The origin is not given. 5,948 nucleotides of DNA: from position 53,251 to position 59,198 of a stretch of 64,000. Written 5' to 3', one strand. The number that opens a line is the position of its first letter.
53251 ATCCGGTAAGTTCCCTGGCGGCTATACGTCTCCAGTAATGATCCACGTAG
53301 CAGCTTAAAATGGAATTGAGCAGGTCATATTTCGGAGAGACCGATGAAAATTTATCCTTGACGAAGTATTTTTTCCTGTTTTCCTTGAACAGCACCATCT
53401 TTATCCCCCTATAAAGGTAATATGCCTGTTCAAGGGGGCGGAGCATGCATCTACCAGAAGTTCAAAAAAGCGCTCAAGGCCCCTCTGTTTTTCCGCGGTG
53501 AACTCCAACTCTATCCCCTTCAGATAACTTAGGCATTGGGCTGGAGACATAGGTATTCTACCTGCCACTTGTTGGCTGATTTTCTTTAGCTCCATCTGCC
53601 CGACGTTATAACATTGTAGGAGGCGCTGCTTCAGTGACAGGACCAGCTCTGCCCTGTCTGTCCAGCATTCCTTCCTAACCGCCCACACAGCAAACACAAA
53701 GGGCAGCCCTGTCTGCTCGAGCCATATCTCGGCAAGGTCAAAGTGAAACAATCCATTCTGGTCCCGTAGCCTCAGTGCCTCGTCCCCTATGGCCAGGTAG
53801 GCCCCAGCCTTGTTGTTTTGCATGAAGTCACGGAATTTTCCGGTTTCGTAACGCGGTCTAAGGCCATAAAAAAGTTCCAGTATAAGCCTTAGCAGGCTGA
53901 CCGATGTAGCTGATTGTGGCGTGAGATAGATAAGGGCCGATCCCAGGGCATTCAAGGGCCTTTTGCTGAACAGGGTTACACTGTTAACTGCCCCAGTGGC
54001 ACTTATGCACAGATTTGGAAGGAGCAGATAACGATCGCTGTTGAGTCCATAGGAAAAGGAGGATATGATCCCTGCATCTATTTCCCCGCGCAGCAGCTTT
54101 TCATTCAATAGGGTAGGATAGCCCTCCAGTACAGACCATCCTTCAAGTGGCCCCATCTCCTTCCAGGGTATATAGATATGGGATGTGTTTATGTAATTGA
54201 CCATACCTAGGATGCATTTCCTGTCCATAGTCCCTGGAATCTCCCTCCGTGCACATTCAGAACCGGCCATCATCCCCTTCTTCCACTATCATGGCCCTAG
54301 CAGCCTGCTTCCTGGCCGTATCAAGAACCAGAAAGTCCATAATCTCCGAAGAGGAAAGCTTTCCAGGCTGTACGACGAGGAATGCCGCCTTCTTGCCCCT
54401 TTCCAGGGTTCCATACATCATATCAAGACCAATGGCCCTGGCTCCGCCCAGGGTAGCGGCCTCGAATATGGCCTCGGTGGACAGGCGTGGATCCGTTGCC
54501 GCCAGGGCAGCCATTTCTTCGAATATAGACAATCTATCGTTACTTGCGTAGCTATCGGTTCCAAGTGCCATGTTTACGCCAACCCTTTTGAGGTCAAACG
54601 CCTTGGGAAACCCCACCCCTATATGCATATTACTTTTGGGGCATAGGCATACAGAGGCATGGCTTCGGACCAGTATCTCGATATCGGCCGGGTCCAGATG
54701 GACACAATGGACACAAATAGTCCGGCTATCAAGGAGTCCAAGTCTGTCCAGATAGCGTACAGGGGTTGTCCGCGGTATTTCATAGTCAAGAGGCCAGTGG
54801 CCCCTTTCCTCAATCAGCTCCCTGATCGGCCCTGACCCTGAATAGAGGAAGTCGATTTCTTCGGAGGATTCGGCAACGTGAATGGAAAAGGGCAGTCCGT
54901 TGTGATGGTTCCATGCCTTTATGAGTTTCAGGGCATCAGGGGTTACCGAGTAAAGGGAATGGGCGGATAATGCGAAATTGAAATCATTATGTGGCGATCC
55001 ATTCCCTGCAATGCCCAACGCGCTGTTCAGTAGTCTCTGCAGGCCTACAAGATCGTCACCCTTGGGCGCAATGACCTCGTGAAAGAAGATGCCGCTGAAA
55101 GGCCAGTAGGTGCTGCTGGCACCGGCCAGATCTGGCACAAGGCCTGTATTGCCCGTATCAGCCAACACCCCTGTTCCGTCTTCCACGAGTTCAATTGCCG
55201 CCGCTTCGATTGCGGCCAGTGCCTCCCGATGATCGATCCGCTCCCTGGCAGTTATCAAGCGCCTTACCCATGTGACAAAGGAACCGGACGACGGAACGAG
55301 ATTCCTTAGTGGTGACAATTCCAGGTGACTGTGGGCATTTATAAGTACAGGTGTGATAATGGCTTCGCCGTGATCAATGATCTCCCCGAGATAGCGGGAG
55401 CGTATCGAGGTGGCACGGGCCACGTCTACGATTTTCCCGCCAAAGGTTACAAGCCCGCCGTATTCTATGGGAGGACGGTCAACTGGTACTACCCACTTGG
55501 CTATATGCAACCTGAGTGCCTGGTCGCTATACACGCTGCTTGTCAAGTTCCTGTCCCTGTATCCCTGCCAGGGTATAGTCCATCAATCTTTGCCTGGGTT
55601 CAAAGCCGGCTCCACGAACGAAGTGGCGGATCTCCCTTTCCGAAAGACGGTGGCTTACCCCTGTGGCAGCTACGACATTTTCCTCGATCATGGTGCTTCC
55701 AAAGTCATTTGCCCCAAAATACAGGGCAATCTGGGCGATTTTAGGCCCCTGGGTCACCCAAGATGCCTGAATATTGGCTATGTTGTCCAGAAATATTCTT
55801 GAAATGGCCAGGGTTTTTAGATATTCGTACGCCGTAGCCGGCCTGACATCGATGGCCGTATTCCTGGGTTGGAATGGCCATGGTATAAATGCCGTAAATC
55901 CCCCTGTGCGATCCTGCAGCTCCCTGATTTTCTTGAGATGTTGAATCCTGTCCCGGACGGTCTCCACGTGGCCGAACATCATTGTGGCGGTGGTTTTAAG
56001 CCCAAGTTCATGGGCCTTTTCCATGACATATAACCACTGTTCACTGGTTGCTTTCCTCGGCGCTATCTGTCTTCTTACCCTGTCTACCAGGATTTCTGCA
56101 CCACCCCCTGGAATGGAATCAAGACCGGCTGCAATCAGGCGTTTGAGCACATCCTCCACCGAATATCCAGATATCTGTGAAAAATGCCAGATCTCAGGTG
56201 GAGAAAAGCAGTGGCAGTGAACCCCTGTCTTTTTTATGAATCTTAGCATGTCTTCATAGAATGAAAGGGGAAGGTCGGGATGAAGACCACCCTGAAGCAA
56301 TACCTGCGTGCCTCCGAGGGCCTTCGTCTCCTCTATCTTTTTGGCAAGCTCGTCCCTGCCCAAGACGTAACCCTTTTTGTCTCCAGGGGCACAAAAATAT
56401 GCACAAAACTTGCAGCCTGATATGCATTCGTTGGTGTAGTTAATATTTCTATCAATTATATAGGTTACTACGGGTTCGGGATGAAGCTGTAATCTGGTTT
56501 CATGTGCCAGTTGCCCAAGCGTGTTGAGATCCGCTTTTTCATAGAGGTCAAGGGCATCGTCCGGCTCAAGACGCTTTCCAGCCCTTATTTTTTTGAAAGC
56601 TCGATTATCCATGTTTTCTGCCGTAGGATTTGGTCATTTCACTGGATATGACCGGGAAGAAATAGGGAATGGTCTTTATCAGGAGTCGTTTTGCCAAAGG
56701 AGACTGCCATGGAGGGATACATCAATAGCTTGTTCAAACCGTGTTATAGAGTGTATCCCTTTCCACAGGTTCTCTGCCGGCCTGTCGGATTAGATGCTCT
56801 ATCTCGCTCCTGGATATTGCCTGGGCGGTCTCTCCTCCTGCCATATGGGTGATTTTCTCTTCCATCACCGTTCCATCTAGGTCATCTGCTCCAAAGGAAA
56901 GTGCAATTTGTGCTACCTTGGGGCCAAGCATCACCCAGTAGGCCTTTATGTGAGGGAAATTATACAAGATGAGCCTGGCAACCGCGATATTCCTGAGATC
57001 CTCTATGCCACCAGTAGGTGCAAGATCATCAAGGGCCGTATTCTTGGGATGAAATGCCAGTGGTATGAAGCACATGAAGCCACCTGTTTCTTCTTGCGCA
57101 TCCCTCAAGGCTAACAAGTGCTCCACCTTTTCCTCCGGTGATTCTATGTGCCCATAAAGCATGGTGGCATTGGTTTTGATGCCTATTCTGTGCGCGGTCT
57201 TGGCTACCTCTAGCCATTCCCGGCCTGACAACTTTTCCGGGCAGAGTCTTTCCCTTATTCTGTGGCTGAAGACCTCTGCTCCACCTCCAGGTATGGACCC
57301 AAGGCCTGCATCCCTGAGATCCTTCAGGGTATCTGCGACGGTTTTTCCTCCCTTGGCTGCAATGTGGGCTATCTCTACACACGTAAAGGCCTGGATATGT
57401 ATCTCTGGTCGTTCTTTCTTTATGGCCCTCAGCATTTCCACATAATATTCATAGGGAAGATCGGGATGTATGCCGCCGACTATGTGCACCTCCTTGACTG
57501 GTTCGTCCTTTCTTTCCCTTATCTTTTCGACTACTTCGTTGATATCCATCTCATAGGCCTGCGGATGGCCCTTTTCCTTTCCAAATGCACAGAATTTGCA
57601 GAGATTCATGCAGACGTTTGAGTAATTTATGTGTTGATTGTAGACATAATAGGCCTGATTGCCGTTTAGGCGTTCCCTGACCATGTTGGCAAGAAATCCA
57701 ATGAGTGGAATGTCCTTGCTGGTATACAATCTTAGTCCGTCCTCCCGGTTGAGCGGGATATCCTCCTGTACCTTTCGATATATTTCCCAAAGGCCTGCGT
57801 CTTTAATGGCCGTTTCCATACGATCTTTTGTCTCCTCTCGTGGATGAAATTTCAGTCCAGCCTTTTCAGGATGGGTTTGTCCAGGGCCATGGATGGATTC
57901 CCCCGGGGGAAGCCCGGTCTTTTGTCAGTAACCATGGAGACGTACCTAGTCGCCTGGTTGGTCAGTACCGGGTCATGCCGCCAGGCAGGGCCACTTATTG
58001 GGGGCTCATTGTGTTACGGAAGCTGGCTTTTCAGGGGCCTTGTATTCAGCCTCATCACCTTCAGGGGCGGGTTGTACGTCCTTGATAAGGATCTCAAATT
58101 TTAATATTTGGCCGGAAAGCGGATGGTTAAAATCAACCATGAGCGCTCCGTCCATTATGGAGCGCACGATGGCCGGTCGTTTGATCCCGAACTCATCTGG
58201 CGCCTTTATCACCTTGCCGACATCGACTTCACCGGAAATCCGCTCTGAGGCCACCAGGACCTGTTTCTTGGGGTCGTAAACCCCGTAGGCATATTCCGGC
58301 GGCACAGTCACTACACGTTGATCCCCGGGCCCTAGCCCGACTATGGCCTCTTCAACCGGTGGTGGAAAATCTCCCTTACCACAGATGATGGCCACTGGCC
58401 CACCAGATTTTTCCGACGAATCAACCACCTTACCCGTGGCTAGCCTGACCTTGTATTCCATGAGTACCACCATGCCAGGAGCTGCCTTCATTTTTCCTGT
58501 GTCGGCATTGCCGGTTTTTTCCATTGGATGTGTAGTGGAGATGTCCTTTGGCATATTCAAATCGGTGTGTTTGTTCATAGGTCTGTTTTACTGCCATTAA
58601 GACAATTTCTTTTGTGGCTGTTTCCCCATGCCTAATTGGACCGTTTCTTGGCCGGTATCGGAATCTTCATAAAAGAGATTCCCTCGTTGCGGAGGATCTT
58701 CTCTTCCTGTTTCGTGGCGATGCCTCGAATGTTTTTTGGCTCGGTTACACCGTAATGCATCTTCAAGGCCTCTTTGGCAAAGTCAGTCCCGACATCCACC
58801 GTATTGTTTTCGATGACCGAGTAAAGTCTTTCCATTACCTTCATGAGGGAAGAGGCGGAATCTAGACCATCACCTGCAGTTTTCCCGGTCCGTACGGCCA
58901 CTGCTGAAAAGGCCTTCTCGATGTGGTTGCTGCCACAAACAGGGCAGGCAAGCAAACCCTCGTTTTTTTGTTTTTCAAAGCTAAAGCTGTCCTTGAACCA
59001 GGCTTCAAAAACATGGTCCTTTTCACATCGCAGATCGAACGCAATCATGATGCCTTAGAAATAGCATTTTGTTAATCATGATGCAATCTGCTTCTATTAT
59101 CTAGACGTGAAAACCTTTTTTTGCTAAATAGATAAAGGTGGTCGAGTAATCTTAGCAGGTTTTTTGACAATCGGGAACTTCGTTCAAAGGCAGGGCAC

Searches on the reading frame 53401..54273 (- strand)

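Call 102: search_protein_families(library=pfam, max_evalue=0.00001, proteins=[window:53401-54273:-])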
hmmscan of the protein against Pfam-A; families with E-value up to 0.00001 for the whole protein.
window:53401-54273:- (290 aa): 1 family
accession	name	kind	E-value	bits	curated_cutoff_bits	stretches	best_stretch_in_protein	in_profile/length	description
PF02621.19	VitK2_biosynth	-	4.5e-55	187.3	26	1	22-273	3-250/252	Menaquinone biosynthesis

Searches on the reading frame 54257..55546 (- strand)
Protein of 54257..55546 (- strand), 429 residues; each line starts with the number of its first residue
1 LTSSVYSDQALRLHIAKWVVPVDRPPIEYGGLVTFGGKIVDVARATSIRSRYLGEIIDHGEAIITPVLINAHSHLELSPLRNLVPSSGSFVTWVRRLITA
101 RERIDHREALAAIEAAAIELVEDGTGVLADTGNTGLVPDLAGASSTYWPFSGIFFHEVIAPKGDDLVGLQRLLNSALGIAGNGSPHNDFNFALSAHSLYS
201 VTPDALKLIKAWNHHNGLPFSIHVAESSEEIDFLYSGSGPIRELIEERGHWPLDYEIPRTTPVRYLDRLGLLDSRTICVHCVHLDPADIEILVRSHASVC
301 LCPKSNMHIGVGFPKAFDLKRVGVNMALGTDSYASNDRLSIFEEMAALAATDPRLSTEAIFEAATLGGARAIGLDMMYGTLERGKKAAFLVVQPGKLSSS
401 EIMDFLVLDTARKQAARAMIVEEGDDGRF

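Call 102: search_protein_families(library=pfam, max_evalue=0.00001, proteins=[window:54257-55546:-])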
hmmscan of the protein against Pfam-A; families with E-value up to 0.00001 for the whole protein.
window:54257-55546:- (429 aa): 2 families
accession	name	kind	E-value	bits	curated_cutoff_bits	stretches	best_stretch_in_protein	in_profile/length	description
PF01979.26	Amidohydro_1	-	1.5e-41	143.2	25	1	63-394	1-320/345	Amidohydrolase family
PF07969.17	Amidohydro_3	-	4.7e-06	26.8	29.7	0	268-393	301-445/472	Amidohydrolase family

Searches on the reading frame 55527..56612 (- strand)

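Call 102: search_protein_families(library=pfam, max_evalue=0.00001, proteins=[window:55527-56612:-])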
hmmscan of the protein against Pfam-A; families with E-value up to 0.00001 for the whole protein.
window:55527-56612:- (361 aa): 2 families
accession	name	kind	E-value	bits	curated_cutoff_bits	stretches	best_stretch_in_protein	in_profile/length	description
PF19288.4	CofH_C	-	3.1e-37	127.6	27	1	238-348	3-118/125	CofH/MqnC C-terminal region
PF04055.27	Radical_SAM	-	4.1e-22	79.5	29.5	1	57-228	1-165/166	Radical SAM superfamily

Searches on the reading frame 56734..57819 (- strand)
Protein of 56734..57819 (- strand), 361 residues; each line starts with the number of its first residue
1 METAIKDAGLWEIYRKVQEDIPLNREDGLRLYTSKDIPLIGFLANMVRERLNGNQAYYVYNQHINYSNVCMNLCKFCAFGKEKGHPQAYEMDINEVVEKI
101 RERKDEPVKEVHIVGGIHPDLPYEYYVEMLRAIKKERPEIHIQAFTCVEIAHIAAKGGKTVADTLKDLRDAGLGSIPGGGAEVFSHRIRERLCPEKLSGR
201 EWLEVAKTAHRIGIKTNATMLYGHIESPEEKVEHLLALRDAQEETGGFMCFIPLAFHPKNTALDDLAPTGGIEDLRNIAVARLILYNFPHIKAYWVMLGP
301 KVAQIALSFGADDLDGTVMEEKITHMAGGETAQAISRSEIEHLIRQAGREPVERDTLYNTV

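Call 102: search_protein_families(library=pfam, max_evalue=0.00001, proteins=[window:56734-57819:-])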
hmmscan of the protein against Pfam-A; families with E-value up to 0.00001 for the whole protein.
window:56734-57819:- (361 aa): 2 families
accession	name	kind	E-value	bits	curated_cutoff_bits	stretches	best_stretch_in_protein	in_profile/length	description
PF04055.27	Radical_SAM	-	1.4e-20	74.6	29.5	1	64-235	1-163/166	Radical SAM superfamily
PF19288.4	CofH_C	-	6.7e-18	65.1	27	1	247-359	3-117/125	CofH/MqnC C-terminal region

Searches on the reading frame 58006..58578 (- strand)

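Call 102: search_protein_families(library=pfam, max_evalue=0.00001, proteins=[window:58006-58578:-])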
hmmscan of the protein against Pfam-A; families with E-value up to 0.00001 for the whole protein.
window:58006-58578:- (190 aa): 1 family
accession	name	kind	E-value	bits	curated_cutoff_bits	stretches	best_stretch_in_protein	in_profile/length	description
PF00254.34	FKBP_C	-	1.1e-13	51.8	21.1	1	29-105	2-78/94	FKBP-type peptidyl-prolyl cis-trans isomerase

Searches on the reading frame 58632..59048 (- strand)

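Call 102: search_protein_families(library=pfam, max_evalue=0.00001, proteins=[window:58632-59048:-])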
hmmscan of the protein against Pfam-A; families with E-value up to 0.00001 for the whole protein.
window:58632-59048:- (138 aa): 1 family
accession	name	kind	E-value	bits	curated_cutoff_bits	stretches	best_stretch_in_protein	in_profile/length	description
PF06676.16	DUF1178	-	1.6e-41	142.6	31.6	1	1-133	1-146/147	Protein of unknown function (DUF1178)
